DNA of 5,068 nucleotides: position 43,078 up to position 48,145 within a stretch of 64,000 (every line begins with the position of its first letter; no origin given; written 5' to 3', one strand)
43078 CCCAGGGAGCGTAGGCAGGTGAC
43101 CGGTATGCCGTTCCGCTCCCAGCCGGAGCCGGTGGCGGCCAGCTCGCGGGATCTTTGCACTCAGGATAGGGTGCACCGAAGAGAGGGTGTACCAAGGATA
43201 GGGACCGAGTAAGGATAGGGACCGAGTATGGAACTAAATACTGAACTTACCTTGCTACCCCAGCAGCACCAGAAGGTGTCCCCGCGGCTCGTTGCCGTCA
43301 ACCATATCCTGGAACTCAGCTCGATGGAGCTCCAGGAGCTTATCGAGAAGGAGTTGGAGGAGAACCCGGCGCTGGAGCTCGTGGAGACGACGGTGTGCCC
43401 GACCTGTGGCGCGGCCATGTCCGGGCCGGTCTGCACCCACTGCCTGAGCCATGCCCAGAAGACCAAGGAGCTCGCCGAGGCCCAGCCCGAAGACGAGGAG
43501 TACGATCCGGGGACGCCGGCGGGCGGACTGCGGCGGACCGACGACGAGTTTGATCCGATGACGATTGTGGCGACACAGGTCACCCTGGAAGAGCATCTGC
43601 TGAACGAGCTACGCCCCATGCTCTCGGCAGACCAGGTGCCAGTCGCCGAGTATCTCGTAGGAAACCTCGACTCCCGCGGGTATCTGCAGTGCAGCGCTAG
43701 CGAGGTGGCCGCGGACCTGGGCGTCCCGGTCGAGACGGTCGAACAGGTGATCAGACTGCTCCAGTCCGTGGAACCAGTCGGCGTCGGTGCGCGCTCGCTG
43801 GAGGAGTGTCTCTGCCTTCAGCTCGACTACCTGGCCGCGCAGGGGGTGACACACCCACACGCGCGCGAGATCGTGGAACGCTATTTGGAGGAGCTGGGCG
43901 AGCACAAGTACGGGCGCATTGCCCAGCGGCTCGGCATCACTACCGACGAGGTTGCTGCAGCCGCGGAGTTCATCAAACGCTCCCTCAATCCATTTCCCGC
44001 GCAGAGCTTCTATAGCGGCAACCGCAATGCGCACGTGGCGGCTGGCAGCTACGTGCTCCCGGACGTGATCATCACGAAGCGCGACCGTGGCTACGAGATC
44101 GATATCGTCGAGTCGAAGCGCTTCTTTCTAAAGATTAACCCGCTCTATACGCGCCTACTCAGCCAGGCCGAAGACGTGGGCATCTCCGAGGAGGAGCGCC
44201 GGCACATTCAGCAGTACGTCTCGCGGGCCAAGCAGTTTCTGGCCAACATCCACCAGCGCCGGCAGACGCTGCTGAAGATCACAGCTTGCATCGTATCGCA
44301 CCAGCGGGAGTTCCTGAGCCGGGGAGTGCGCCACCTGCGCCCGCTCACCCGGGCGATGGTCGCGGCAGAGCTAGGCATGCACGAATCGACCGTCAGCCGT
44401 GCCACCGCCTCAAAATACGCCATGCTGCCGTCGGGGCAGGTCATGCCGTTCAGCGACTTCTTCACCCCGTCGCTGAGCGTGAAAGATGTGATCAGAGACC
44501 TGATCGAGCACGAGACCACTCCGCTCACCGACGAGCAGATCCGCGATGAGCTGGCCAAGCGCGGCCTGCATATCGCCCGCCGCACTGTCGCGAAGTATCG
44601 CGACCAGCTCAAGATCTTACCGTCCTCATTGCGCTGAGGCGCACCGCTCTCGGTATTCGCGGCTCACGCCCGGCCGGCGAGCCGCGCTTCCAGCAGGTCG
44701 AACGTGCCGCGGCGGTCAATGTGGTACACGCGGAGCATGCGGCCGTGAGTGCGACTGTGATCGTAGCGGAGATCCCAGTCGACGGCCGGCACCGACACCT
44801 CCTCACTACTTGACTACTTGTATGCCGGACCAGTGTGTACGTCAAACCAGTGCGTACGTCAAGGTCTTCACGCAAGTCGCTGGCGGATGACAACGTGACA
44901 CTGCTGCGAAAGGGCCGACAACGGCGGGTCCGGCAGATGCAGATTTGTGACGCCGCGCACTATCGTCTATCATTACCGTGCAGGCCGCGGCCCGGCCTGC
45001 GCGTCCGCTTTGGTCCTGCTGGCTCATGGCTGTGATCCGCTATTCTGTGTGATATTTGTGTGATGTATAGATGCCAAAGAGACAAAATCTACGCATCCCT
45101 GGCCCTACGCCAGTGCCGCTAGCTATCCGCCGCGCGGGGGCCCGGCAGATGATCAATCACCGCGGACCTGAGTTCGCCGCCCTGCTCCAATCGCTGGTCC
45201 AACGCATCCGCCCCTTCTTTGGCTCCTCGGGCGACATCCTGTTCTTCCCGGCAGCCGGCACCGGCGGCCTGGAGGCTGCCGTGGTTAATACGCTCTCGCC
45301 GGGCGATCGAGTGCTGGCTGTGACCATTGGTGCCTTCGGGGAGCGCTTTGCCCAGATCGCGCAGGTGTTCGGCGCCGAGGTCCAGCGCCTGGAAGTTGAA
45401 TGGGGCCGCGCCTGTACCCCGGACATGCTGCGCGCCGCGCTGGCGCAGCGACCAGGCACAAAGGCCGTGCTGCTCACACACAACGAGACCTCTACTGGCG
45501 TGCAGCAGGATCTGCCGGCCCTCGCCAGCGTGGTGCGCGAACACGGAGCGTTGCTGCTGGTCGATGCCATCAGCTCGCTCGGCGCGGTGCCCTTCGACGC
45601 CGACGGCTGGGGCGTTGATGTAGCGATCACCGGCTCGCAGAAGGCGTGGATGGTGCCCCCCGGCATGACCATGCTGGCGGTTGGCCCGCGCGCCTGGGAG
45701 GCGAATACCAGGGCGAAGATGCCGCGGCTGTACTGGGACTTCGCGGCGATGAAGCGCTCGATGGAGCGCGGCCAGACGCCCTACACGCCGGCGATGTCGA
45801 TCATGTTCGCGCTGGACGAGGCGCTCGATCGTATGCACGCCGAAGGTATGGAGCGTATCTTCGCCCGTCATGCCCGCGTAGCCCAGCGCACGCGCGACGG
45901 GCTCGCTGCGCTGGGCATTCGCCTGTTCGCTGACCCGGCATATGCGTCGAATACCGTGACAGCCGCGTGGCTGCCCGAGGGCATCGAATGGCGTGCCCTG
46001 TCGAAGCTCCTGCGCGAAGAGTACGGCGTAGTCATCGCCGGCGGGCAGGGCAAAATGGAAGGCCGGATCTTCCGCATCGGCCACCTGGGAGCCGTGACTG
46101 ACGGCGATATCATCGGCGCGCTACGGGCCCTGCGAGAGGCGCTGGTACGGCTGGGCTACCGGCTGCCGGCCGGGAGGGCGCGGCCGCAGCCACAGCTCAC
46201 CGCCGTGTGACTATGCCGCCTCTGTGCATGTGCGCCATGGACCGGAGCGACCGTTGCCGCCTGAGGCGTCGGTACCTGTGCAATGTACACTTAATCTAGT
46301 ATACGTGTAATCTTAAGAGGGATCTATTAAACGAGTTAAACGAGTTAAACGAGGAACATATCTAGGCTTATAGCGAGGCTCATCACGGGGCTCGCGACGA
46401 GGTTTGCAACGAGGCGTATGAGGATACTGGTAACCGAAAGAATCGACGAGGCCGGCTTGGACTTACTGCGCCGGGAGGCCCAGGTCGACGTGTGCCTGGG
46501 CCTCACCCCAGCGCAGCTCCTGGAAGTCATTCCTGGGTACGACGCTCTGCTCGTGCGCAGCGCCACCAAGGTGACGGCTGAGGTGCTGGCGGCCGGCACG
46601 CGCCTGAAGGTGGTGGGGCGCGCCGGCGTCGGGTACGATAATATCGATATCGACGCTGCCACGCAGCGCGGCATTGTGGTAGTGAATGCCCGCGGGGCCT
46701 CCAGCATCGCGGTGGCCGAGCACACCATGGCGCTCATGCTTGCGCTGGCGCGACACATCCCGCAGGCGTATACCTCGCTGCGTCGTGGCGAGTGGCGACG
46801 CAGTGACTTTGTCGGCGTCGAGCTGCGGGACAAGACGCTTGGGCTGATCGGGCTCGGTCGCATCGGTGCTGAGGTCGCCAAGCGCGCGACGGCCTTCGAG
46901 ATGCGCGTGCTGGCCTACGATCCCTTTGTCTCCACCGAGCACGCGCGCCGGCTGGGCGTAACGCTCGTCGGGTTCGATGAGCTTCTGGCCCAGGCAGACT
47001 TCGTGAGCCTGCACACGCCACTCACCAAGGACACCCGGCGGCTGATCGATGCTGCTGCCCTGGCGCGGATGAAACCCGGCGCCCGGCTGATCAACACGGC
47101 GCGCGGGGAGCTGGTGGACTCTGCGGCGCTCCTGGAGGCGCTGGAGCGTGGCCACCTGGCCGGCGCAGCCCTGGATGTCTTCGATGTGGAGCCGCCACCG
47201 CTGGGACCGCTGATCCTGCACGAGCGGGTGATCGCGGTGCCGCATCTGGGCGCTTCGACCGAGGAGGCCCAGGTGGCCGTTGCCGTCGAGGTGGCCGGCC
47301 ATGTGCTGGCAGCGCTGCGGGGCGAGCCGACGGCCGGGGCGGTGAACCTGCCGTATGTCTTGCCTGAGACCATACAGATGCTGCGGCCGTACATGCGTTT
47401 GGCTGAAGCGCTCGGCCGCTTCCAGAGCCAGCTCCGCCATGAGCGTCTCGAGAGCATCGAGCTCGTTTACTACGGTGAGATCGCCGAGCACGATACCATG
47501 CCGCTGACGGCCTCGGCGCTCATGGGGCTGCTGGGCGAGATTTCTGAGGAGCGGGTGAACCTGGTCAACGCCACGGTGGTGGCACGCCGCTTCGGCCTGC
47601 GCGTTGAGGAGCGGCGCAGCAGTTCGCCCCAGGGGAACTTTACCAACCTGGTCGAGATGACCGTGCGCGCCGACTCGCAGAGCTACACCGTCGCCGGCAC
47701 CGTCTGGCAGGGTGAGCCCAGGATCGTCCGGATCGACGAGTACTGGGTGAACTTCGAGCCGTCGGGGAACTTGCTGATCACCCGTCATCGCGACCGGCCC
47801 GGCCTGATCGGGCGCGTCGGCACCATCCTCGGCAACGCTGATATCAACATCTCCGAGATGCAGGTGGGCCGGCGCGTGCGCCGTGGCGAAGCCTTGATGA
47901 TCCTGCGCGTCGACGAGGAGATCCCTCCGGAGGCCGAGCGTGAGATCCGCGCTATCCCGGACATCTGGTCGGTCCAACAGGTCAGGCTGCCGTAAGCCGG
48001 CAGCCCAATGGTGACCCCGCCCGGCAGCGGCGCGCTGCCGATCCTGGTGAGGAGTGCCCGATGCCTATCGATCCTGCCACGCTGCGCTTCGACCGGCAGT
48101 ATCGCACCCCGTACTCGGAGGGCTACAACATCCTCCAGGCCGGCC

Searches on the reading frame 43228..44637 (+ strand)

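Call 45: search_protein_families(library=pfam, proteins=[window:43228-44637:+], max_evalue=0.001)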
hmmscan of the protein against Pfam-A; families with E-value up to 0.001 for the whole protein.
window:43228-44637:+ (469 aa): 6 families
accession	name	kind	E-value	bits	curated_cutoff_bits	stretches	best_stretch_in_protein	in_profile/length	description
PF04963.19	Sigma54_CBD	-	2.4e-46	158.2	22.9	1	112-307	4-185/185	Sigma-54 factor, core binding domain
PF04552.19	Sigma54_DBD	-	5.4e-37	127.4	22.8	1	326-469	3-158/160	Sigma-54, DNA binding domain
PF00309.25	Sigma54_AID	-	1e-09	38.5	23.8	1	11-51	6-46/46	Sigma-54 factor, Activator interacting domain (AID)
PF13384.12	HTH_23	-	4.3e-05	23.6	24.6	0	378-391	23-36/50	Homeodomain-like domain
PF04545.22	Sigma70_r4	-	5.7e-05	23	24.1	0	157-175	23-41/50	Sigma-70, region 4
PF08281.18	Sigma70_r4_2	-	0.00091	19.3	25.7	0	152-173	24-45/54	Sigma-70, region 4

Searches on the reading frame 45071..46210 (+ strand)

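Call 109: search_protein_families(library=pfam, proteins=[window:45071-46210:+], max_evalue=0.00001)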
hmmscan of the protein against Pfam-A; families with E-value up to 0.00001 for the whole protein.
window:45071-46210:+ (379 aa): 1 family
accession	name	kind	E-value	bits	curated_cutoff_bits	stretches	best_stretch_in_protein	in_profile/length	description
PF00266.25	Aminotran_5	-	2.9e-28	99.3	21.5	1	26-326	32-339/371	Aminotransferase class-V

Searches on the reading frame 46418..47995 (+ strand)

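Call 109: search_protein_families(library=pfam, proteins=[window:46418-47995:+], max_evalue=0.00001)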
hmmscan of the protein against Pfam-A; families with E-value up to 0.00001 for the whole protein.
window:46418-47995:+ (525 aa): 4 families
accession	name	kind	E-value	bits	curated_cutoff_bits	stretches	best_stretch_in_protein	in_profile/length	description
PF02826.25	2-Hacid_dh_C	-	2.5e-65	219.6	25.1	1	104-278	1-178/178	D-isomer specific 2-hydroxyacid dehydrogenase, NAD binding domain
PF00389.36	2-Hacid_dh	-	1e-38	132.5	24.6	1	3-310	1-134/134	D-isomer specific 2-hydroxyacid dehydrogenase, catalytic domain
PF19304.4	PGDH_inter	-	1.2e-31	109.7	27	1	322-439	2-118/119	D-3-phosphoglycerate dehydrogenase intervening domain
PF01842.31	ACT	-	8.7e-12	45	27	1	453-514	3-65/66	ACT domain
